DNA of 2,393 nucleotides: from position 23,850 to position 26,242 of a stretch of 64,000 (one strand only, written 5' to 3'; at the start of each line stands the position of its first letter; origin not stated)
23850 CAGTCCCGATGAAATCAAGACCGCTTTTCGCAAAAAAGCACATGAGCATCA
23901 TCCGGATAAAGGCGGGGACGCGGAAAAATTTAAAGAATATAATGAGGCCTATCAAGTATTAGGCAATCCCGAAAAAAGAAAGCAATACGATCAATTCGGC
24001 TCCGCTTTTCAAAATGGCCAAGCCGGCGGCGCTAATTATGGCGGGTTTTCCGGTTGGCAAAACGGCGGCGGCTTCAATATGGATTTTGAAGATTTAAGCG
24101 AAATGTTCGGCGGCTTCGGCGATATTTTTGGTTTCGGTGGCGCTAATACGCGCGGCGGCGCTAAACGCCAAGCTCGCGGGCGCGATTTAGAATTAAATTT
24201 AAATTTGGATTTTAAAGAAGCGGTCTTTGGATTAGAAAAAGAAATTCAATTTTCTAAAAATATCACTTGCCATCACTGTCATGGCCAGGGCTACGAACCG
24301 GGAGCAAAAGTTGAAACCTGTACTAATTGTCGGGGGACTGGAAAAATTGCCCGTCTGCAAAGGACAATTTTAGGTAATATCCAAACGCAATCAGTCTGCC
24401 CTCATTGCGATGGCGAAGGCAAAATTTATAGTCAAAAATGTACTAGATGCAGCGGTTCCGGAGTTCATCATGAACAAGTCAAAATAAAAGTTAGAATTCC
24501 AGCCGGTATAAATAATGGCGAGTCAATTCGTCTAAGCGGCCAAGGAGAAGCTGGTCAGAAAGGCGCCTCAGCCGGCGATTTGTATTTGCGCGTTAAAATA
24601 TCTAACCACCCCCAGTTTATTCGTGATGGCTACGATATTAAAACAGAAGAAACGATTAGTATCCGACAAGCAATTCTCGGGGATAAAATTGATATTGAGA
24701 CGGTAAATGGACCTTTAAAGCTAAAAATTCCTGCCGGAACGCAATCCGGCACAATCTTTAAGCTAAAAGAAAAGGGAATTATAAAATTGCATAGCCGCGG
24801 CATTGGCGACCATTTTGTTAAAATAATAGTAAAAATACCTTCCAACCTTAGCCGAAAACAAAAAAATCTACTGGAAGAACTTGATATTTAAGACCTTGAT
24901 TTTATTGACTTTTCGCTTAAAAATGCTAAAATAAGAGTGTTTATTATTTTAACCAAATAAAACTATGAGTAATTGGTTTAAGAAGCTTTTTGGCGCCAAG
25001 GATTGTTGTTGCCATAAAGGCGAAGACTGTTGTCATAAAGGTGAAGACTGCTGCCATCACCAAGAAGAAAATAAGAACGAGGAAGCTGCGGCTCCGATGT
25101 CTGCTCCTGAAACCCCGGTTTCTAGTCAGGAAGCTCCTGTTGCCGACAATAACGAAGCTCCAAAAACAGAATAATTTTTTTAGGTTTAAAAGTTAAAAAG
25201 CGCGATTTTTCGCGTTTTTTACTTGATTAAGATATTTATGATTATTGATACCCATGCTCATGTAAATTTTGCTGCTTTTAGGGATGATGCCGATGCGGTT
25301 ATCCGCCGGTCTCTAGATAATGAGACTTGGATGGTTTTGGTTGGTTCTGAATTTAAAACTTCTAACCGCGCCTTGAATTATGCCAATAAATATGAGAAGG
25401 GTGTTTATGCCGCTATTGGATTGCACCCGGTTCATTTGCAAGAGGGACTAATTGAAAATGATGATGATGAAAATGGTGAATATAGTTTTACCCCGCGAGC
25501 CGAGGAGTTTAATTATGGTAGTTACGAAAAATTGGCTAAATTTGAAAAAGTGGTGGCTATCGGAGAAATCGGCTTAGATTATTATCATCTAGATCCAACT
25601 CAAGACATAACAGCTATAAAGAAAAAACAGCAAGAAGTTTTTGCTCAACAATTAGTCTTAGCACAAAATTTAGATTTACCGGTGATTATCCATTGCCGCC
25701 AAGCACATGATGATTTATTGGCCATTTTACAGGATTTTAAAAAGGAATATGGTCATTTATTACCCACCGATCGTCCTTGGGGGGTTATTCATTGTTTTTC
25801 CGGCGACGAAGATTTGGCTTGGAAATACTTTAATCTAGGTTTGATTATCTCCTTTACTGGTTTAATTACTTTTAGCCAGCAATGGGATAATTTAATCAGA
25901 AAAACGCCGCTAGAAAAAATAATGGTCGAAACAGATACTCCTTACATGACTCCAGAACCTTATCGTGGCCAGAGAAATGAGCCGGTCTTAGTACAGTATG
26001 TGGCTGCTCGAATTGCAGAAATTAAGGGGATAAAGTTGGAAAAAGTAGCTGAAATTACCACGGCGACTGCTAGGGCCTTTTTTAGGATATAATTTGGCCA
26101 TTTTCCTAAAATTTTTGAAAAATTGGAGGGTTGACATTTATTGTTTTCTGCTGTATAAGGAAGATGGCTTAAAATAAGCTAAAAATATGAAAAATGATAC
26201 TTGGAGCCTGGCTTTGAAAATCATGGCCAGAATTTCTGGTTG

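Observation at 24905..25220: Self-contained gene for a Cys/His-rich micro-protein built from CCHKGED tandem repeats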

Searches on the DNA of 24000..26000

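Call 8: search_rna_families(source=window, start=24000, end=26000, threshold=evalue, max_evalue=1)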
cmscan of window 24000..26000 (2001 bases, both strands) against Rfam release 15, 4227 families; matches with E-value up to 1: 3.
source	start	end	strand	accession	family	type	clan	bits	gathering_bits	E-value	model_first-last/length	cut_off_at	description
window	24149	24248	+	RF02715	sno_ncR1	Gene; snRNA; snoRNA; HACA-box;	-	26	94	0.17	1-111/111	no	Small nucleolar RNA ncR1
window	25163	25239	+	RF01770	rimP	Cis-reg; leader;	-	23.3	47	0.66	1-102/102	no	Gammaprotebacteria rimP leader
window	25558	25655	-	RF01505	Afu_264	Gene; snRNA; snoRNA; CD-box;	-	19.3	40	0.91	1-103/103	no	A. fumigatus snoRNA Afu_264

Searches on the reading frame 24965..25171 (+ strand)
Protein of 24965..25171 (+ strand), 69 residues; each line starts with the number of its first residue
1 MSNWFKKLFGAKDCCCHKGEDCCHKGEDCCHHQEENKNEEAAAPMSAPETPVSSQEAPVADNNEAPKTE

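Call 5: search_protein_families(library=pfam, proteins=[window:24965-25171:+], max_evalue=10)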
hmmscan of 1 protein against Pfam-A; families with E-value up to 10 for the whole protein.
seq(69 aa): 0 families

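Call 6: search_protein_families(library=ncbifam, proteins=[window:24965-25171:+], max_evalue=10)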
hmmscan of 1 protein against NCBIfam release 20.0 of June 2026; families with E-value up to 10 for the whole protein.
seq(69 aa): 1 family
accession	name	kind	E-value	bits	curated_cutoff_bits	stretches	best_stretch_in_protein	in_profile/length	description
NF002747.0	PRK02759.1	equivalog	0.35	10.5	187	1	19-41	93-115/208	bifunctional phosphoribosyl-AMP cyclohydrolase/phosphoribosyl-ATP diphosphatase HisIE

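Call 7: find_homologous_proteins(query=window:24965-25171:+, max_evalue=1)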
Query seq(69 aa) (69 aa): 1 proteins with E <= 1 among 2 candidates.
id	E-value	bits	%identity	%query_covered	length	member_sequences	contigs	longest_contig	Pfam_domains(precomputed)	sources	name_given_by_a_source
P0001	4.6e-14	70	61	100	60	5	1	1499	-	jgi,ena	-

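Call 10: find_encoding_contigs(protein=P0001, flank=10000)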
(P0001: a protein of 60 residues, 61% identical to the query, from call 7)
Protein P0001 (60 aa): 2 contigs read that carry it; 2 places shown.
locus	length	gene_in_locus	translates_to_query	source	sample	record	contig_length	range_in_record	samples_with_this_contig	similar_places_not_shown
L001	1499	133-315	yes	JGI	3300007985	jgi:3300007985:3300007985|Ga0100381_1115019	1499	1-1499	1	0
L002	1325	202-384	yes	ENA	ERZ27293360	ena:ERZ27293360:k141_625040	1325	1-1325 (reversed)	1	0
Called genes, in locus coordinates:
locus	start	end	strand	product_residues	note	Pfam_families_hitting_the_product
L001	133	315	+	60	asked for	-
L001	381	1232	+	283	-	PF01026:TatD_DNase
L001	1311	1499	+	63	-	?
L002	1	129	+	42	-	?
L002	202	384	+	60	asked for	-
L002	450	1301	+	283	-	PF01026:TatD_DNase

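Call 11: find_encoding_contigs(protein=window:24965-25171:+, flank=10000)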
Protein seq(69 aa) (69 aa): 1 contig read that carries it; 1 place shown.
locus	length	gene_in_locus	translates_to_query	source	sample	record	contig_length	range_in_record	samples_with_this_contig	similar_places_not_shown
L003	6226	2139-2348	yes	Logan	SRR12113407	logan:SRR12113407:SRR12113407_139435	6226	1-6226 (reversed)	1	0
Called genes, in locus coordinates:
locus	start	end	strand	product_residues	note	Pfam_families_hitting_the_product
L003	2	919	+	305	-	?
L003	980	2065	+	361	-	PF00226:DnaJ, PF01556:DnaJ_C, PF00684:DnaJ_CXXCXGXG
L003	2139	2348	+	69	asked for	-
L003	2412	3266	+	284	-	PF01026:TatD_DNase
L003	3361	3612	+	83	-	PF09527:ATPase_gene1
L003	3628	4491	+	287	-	PF00119:ATP-synt_A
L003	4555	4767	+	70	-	PF00137:ATP-synt_C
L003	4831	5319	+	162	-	-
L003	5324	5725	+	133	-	PF00213:OSCP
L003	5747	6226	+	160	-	?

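Call 20: search_protein_representatives(alignment_id=A1)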
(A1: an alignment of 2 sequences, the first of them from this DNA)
Query: 2 sequences, 69 profile positions. Proteins with E-value up to 0.001 (for the whole library): 14; up to 1e-10: 2; up to 1e-30: 1. The best 14 are listed.
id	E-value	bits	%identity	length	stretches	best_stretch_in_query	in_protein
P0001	8.0e-32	125.4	-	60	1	1-69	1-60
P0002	6.0e-14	68.1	-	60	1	1-69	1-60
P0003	2.2e-10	56.7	-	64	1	1-69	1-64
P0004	3.6e-09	52.8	-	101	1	1-49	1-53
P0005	4.6e-08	49.3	-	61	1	1-65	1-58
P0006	1.4e-07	47.7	-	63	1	1-54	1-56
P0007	1.5e-07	47.6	-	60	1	1-69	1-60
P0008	4.2e-06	43.0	-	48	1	1-31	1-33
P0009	4.4e-06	42.9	-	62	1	1-57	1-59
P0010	7.5e-06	42.2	-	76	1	1-55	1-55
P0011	1.1e-05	41.6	-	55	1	1-39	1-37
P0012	1.0e-04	38.6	-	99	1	1-64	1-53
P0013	4.0e-04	36.6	-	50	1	1-39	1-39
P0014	6.0e-04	36.1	-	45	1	1-37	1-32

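Call 34: find_homologous_proteins(query=A3, max_evalue=0.01)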
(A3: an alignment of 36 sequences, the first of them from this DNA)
Query A3 (36 sequences) (69 aa, profile of the alignment): 23 proteins with E <= 0.01 among 598 candidates.
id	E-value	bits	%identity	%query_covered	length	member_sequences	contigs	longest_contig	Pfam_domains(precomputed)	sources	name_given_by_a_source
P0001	1.2e-14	73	61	100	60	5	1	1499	-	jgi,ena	-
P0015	1.4e-11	63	42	93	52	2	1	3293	-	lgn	-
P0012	3.4e-11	62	38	100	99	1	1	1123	-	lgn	-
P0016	2.7e-10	59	54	32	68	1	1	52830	-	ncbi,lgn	-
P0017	1.4e-8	53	50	41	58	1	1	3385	-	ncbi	-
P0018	2.2e-8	53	34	87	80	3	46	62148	-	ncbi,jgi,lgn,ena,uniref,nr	ncbi:hypothetical protein GW920_00970 [Candidatus Falkowbacteria bacterium]|uniref:Uncharacterized p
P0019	6.0e-8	51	45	72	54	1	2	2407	-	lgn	-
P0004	1.4e-7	50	48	91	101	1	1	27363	-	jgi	-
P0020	3.1e-7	49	43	68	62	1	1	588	-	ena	-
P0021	8.2e-7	48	58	26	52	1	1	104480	-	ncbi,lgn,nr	ncbi:MAG: hypothetical protein PHG95_00960 [Patescibacteria group bacterium]|nr:hypothetical protein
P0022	2.6e-6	46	37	87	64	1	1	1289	-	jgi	jgi:hypothetical protein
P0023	3.5e-6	46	38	81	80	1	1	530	-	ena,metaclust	metaclust:\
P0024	2.3e-5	43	29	86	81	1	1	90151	-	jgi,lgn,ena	-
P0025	9.0e-5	41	47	74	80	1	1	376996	-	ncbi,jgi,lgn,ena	ncbi:MAG: hypothetical protein WC545_00890 [Patescibacteria group bacterium]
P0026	1.4e-4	41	37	51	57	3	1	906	-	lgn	-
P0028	1.8e-4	40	43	36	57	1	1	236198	-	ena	-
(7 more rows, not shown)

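Call 36: find_encoding_contigs(protein=P0028, flank=6000, max_places=2)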
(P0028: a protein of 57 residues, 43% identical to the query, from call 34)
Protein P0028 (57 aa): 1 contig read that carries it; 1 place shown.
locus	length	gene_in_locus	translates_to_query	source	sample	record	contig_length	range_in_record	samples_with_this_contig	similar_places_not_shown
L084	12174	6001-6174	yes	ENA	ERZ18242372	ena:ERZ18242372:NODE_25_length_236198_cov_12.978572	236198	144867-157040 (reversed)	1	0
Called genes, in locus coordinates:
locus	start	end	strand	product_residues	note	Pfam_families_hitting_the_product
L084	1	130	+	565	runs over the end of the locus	PF03717:PBP_dimer, PF00905:Transpeptidase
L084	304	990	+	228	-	PF01628:HrcA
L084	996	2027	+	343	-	PF07866:DUF1653, PF00293:NUDIX, PF01025:GrpE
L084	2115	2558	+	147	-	PF00011:HSP20, PF17886:ArsA_HSP20 (weak)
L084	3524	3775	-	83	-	-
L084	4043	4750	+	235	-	PF00012:HSP70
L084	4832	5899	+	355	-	PF00226:DnaJ, PF01556:DnaJ_C, PF00684:DnaJ_CXXCXGXG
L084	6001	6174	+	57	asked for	-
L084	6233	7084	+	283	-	PF01026:TatD_DNase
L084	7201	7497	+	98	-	-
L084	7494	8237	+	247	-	PF00119:ATP-synt_A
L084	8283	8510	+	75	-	PF00137:ATP-synt_C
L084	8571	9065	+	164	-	PF00430:ATP-synt_B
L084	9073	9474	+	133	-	PF00213:OSCP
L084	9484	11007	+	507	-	PF02874:ATP-synt_ab_N, PF00006:ATP-synt_ab, PF00306:ATP-synt_ab_C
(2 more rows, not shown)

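Call 37: find_encoding_contigs(protein=P0024, flank=6000, max_places=2)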
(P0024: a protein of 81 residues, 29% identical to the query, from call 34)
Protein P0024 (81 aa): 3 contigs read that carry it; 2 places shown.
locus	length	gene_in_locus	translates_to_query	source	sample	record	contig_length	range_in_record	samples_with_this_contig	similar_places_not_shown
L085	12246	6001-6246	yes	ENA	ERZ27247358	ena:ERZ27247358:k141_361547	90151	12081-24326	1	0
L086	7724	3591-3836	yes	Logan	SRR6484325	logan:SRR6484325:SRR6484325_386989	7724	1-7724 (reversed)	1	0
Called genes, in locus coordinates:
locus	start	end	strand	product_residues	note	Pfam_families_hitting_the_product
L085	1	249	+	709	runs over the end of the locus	PF03717:PBP_dimer, PF00905:Transpeptidase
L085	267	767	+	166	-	-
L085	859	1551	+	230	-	PF01628:HrcA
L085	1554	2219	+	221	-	PF07866:DUF1653, PF01025:GrpE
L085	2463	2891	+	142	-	PF00011:HSP20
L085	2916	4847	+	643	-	PF00012:HSP70, PF06723:MreB_Mbl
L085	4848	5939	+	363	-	PF00226:DnaJ, PF01556:DnaJ_C, PF00684:DnaJ_CXXCXGXG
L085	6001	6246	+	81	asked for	-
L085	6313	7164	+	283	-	PF01026:TatD_DNase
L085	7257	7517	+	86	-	PF09527:ATPase_gene1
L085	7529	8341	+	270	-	PF00119:ATP-synt_A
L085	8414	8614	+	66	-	PF00137:ATP-synt_C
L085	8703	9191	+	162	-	PF00430:ATP-synt_B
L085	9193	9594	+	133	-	PF00213:OSCP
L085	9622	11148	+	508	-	PF02874:ATP-synt_ab_N, PF00006:ATP-synt_ab, PF00306:ATP-synt_ab_C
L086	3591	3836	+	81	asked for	-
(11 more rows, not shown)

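Call 43: search_solved_structures(query=window:24965-25171:+, max_evalue=10, show_alignments=3)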
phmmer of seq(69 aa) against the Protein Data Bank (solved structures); distinct sequences matched with E-value up to 10: 0.

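Call 50: predict_structure(alignment_id=A4)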
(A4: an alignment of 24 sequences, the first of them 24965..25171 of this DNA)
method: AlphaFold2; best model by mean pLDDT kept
length: 69 residues; sequences in the alignment: 24
mean_pLDDT: 56.0   pTM: 0.18
mean pLDDT of the five models: 56.0, 55.1, 52.7, 51.6, 49.8
residues with pLDDT >= 90: 0; 70-90: 4; 50-70: 57; < 50: 8
segments of 3 or more residues with pLDDT < 50: none
pLDDT, mean of each block of 10 residues (from residue 1): 67 53 55 51 55 54 57
secondary structure, 60 per line:
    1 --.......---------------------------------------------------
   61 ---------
elements in order: H3-9

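Call 68: search_protein_families(library=padloc, proteins=[window:24965-25171:+], max_evalue=1)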
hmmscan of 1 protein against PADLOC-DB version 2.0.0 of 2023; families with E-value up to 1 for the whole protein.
seq(69 aa): 0 families

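Call 69: search_protein_families(library=phrogs, proteins=[window:24965-25171:+], max_evalue=1)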
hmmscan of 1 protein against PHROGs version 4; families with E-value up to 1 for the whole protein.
seq(69 aa): 0 families

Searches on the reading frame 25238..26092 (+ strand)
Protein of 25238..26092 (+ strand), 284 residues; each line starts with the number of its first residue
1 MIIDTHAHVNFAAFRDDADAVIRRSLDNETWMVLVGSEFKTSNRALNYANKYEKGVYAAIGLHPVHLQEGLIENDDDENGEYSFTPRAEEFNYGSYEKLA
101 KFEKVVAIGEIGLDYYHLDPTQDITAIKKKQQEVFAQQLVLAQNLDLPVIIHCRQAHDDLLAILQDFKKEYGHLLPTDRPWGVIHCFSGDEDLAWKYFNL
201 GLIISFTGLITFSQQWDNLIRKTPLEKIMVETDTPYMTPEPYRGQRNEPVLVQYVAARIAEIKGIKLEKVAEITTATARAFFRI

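Call 16: find_related_loci(query=window:25238-26092:+, collection=genome_contigs, flank=3000)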
Query window:25238-26092:+ (284 aa) in genome_contigs; peptide patterns used: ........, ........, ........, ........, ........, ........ (x = any residue, [..] = any of these).
276 stretches matched a pattern; 216 encode a relative of the query (tblastn E <= 1e-3); the best 80 are kept; 80 distinct loci.
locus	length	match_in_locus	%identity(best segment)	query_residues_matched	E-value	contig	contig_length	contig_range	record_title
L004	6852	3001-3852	100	1-284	0e+0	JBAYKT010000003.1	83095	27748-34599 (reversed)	MAG: Patescibacteria group bacterium isolate SO_2016_GW1_86 scaffold00664_OW334_2016, whole genome shotgun sequence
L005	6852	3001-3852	99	1-284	0e+0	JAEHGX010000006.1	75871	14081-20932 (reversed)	Candidatus Falkowbacteria bacterium S5_I03 S5_I03__6, whole genome shotgun sequence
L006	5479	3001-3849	92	1-284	0e+0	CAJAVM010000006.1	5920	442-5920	uncultured bacterium isolate Loc080925-6m_bin-0519 genome assembly, contig: bin-0519:06/27, whole genome shotgun sequenc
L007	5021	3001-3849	90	1-284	0e+0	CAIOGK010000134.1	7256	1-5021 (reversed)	Candidatus Falkowbacteria bacterium isolate Loclat_bin-04004 genome assembly, contig: bin-04004:134/137, whole genome sh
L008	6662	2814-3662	90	1-284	1e-179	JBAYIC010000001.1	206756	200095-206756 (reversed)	MAG: Patescibacteria group bacterium isolate SO_2016_GW1_19 scaffold00122_OW334_2016, whole genome shotgun sequence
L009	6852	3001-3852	88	1-284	1e-174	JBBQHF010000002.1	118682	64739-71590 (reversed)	MAG: Patescibacteria group bacterium isolate Co_metawrap_919 Cmw_919_k141_27889568_length_118682_cov_14.9995, whole geno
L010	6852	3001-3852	83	1-284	2e-171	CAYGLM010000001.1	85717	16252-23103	MAG TPA_asm: uncultured Gammaproteobacteria bacterium isolate ERP113451_co4_283 genome assembly, contig: NODE_42_length_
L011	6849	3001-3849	85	1-284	2e-171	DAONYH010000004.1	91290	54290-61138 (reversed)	MAG TPA_asm: bacterium isolate AMR_MDS_4127 NODE_255_length_91290_cov_15.244413, whole genome shotgun sequence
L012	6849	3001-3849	83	1-284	9e-169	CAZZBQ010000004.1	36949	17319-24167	MAG TPA_asm: uncultured Gammaproteobacteria bacterium isolate SRP294416_co1_773 genome assembly, contig: NODE_1873_lengt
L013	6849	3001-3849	84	1-284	1e-168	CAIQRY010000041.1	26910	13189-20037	uncultured bacterium isolate AM-lipid-02-D9_bin-0787 genome assembly, contig: bin-0787:41/68, whole genome shotgun seque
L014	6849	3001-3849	83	1-284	3e-168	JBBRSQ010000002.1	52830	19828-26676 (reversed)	MAG: Patescibacteria group bacterium isolate La2_metabat2.105 La2_metabat2.105_K_1131903L52830_cov_27.1683, whole genome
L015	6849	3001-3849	83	1-284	3e-168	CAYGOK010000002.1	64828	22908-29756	MAG TPA_asm: uncultured Gammaproteobacteria bacterium isolate ERP113451_co4_182 genome assembly, contig: NODE_89_length_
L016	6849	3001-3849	83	1-284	8e-168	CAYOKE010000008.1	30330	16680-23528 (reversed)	MAG TPA_asm: uncultured Gammaproteobacteria bacterium isolate SRP263991_co1_502 genome assembly, contig: NODE_1857_lengt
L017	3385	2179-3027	83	1-284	9e-175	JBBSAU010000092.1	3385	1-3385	MAG: Patescibacteria group bacterium isolate La6_metabat2.044 La6_metabat2.044_K_1847_L_3385_cov_13.0000, whole genome s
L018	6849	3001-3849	83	1-284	2e-166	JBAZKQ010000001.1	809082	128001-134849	MAG: Patescibacteria group bacterium isolate SO_2017_LW4_148 scaffold_12_c1_LW137-91_2017, whole genome shotgun sequence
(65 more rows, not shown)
